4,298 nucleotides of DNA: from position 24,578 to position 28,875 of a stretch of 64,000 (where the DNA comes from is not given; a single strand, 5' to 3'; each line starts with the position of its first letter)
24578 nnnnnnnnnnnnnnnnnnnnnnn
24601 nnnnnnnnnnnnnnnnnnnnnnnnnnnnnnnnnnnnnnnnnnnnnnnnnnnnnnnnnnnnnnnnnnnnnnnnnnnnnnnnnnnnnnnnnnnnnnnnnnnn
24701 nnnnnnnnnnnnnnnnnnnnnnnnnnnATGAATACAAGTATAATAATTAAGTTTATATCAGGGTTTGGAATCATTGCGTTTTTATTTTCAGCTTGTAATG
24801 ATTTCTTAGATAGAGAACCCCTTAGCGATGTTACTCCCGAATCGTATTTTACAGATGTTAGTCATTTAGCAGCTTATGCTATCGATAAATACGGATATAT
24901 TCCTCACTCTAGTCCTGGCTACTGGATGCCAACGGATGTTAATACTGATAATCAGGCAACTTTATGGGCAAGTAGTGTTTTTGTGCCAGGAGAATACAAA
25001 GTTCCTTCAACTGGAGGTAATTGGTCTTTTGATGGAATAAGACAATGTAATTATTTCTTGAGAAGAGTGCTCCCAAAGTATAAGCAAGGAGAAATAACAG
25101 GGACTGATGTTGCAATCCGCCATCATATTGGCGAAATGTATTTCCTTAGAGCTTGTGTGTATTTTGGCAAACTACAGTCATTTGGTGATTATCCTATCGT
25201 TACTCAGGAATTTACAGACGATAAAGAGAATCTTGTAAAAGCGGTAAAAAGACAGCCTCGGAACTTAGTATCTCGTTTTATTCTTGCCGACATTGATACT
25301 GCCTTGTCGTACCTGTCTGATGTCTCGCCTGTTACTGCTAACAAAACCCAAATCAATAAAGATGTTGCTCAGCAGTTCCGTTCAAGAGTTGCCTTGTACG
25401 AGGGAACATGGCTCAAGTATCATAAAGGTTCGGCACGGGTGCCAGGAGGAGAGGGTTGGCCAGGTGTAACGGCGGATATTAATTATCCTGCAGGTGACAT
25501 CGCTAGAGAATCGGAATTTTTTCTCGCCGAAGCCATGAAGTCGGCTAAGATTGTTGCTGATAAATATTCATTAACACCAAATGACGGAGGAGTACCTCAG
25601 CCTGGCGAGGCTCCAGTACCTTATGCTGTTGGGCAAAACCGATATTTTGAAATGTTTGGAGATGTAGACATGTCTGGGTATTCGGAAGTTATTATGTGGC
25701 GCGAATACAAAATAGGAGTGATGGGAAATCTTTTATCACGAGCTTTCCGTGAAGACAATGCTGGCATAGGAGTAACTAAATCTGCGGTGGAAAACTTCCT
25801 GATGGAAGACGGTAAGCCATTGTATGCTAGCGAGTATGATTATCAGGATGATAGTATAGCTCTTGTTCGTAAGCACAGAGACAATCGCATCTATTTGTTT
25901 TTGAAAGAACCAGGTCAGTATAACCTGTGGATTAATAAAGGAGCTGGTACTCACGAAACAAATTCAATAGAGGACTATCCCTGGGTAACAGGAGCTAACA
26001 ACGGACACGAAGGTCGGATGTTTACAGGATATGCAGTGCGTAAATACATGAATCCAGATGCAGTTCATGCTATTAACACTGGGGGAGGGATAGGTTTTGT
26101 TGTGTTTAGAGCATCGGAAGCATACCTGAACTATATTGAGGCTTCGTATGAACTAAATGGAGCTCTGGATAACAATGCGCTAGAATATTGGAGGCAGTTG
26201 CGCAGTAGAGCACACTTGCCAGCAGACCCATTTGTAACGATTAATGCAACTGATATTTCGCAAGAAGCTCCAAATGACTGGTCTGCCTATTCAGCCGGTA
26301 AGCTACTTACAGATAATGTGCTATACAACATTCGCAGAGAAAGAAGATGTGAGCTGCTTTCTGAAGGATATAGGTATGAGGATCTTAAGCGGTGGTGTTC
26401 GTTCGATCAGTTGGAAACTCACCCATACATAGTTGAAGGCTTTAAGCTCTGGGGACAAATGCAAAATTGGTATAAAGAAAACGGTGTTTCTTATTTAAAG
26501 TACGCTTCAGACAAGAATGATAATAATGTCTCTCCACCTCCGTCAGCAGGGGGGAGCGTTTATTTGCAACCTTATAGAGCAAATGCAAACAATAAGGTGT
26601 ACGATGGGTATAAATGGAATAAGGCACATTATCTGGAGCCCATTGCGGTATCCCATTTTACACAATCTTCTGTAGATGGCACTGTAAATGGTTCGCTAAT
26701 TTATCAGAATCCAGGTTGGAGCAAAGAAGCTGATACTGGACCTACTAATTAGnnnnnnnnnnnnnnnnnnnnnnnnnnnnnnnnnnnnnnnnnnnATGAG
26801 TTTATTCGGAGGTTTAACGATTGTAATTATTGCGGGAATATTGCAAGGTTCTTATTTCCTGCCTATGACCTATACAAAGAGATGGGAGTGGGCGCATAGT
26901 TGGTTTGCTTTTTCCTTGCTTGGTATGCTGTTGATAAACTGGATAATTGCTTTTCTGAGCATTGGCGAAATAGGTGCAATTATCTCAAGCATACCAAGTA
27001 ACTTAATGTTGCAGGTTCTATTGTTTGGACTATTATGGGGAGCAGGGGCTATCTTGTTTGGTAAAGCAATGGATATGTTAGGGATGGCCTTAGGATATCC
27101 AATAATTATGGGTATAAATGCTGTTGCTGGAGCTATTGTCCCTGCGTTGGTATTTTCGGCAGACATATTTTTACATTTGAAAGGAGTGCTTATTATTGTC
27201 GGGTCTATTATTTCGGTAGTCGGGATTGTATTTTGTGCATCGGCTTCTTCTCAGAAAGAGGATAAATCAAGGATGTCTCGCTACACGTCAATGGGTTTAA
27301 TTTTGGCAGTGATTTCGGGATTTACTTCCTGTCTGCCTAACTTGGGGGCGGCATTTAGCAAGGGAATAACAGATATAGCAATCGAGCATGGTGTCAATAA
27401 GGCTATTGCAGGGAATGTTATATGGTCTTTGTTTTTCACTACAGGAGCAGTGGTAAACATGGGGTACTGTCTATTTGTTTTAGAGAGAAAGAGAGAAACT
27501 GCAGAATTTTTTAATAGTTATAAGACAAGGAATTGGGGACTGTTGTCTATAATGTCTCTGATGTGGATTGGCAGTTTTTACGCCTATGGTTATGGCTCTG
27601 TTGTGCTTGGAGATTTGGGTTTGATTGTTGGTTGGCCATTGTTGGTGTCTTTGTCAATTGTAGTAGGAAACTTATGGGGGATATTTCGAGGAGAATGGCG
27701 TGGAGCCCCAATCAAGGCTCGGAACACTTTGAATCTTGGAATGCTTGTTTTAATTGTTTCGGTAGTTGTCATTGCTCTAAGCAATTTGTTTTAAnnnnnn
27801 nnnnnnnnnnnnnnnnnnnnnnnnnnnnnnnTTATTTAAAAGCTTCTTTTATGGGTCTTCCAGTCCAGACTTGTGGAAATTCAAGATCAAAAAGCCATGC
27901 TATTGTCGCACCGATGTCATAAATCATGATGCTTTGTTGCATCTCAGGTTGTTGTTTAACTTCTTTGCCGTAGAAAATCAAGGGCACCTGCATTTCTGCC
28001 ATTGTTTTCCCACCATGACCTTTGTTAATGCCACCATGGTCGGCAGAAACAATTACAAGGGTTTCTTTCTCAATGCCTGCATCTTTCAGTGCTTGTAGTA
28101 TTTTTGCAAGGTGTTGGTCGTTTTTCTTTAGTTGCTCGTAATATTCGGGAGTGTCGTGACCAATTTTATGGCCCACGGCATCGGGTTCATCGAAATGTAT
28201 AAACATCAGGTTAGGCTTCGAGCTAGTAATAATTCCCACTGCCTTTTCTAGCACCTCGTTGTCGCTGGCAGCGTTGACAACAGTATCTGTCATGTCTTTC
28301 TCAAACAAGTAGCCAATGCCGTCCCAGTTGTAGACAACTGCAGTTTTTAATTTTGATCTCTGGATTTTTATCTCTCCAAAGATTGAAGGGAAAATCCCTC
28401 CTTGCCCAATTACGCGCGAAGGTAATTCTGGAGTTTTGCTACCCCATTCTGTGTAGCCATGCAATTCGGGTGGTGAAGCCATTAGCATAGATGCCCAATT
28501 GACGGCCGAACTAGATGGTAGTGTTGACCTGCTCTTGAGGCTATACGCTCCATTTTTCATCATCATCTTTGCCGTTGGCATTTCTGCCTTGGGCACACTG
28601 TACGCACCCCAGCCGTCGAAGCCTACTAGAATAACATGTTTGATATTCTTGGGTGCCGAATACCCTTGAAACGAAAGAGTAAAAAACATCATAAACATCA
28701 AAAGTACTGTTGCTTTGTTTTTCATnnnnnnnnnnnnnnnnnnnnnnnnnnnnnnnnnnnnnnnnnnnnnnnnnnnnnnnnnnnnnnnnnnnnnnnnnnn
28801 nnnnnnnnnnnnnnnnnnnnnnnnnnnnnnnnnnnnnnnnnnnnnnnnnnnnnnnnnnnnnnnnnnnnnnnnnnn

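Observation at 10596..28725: PUL-like locus coupling two GH2 enzymes and SusC/D to a kinase-less oxidative (non-phosphorylative) sugar pathway and a RhaT-type symporter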

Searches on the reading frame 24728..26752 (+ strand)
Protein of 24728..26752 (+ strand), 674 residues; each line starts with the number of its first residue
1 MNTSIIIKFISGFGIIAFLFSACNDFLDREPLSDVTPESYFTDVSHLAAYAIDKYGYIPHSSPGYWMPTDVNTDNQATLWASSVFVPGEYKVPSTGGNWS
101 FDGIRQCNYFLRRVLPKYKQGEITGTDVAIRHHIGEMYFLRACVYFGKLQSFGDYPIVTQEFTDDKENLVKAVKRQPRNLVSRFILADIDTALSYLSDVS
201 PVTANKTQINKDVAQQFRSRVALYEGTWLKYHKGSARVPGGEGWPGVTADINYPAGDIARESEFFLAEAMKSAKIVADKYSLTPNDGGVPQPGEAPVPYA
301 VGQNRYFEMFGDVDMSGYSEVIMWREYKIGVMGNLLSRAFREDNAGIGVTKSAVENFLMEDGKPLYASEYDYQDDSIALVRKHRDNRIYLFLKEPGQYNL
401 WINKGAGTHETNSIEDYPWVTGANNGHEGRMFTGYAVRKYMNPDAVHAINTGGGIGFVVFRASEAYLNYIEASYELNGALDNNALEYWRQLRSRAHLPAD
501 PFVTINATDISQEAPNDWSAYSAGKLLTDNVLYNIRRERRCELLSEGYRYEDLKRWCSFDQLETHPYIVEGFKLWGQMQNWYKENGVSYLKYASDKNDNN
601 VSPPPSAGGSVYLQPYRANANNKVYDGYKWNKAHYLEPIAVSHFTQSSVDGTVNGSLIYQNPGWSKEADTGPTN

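Call 11: search_protein_families(library=pfam, proteins=[window:24728-26752:+])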
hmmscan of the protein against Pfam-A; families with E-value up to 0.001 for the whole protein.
window:24728-26752:+ (674 aa): 2 families
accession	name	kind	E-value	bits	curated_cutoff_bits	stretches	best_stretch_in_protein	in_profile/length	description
PF07980.17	SusD_RagB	-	5.6e-38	131.7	23.1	1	341-664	37-297/297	SusD family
PF14322.12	SusD-like_3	-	2.6e-11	44.5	27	1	25-223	1-191/191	Starch-binding associating with outer membrane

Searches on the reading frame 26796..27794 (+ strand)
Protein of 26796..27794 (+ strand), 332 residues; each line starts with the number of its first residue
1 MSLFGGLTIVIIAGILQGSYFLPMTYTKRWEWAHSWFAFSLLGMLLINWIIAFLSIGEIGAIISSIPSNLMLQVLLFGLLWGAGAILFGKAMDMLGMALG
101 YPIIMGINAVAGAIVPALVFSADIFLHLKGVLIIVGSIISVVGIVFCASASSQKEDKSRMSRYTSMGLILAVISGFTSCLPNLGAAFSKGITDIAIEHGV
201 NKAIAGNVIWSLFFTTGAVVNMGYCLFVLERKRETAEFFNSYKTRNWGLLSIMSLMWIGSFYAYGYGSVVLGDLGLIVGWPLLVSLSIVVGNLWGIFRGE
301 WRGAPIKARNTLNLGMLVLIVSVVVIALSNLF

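Call 3: search_protein_families(library=pfam, proteins=[window:26796-27794:+])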
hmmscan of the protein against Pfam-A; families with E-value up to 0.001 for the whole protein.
window:26796-27794:+ (332 aa): 1 family
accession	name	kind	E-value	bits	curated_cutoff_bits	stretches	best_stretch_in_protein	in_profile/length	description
PF06379.18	RhaT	-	7e-26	91.7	27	1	15-328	17-340/344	L-rhamnose-proton symport protein (RhaT)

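Call 4: search_protein_families(library=ncbifam, proteins=[window:26796-27794:+])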
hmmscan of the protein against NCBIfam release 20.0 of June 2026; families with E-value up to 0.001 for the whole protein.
window:26796-27794:+ (332 aa): 5 families
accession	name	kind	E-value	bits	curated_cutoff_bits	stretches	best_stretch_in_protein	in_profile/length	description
NF010022.0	PRK13499.1-2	equivalog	1e-68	232.2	369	1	3-328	3-337/338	L-rhamnose/proton symporter RhaT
NF010024.0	PRK13499.1-4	equivalog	3.7e-48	164.5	468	1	6-331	8-345/347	L-rhamnose/proton symporter RhaT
NF010023.0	PRK13499.1-3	equivalog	7.3e-31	107.5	523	1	6-328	8-340/344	L-rhamnose/proton symporter RhaT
NF010021.0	PRK13499.1-1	equivalog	1.5e-26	93.4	509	1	12-328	14-340/344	L-rhamnose/proton symporter RhaT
TIGR00776.1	RhaT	subfamily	3.7e-12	46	319.6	1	9-328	5-288/290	RhaT/GlcU family sugar-proton symporter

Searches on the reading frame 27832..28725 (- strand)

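Call 3: search_protein_families(library=pfam, proteins=[window:27832-28725:-])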
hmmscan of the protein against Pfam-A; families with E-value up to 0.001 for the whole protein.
window:27832-28725:- (297 aa): 3 families
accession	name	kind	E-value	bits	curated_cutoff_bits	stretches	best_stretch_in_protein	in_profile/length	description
PF01663.27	Phosphodiest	-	4e-26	92.9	23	1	31-231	1-220/342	Type I phosphodiesterase / nucleotide pyrophosphatase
PF01676.23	Metalloenzyme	-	3.1e-15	56.8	24.3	1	148-281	124-250/252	Metalloenzyme superfamily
PF00884.28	Sulfatase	-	2.6e-14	53.7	25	1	132-279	137-299/301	Sulfatase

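Call 4: search_protein_families(library=ncbifam, proteins=[window:27832-28725:-])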
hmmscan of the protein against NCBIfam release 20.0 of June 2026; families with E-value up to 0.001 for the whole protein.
window:27832-28725:- (297 aa): 14 families
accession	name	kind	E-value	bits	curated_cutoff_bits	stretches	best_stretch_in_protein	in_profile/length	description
NF042991.1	alk_phos_PafA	equivalog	2.5e-15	55.9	650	2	237-296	495-553/554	alkaline phosphatase PafA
NF003766.0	PRK05362.1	equivalog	5.4e-14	51.7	256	1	137-285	245-386/396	phosphopentomutase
NF009049.0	PRK12383.1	equivalog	1.7e-12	47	254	1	147-286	263-393/408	phosphopentomutase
TIGR01696.1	deoB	equivalog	6e-12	45.1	341.2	1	148-282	247-374/381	phosphopentomutase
TIGR01307.1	pgm_bpd_ind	equivalog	4.9e-08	31.9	330.65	1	154-292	368-503/504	2,3-bisphosphoglycerate-independent phosphoglycerate mutase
NF003897.0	PRK05434.1-5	equivalog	1.3e-07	30.5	862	1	153-292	374-510/514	2,3-bisphosphoglycerate-independent phosphoglycerate mutase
NF051873.1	AlkPhosPhoY32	equivalog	7.6e-07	28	1000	1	160-233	269-340/539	alkaline phosphatase PhoY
TIGR00306.2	apgM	subfamily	7.8e-07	28.4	320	1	134-259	251-373/403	2,3-bisphosphoglycerate-independent phosphoglycerate mutase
NF010322.0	PRK13759.1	equivalog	2.3e-06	26.4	481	1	192-293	267-377/486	arylsulfatase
NF038282.1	LapC_YejM_PbgA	exception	2.4e-06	26.1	825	1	168-259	387-481/584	LPS biosynthesis-modulating metalloenzyme YejM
TIGR03417.1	chol_sulfatase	equivalog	2.9e-05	23.2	433.45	1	177-283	237-348/500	choline-sulfatase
NF053595.1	LptchSynLtaSGpos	equivalog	0.00038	19.2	970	1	192-245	426-479/626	lipoteichoic acid synthase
NF003104.0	PRK04024.1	equivalog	0.00048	19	489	1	123-258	241-372/412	2,3-bisphosphoglycerate-independent phosphoglycerate mutase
TIGR02335.1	hydr_PhnA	equivalog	0.00079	18.6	407.55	0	158-236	176-244/408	phosphonoacetate hydrolase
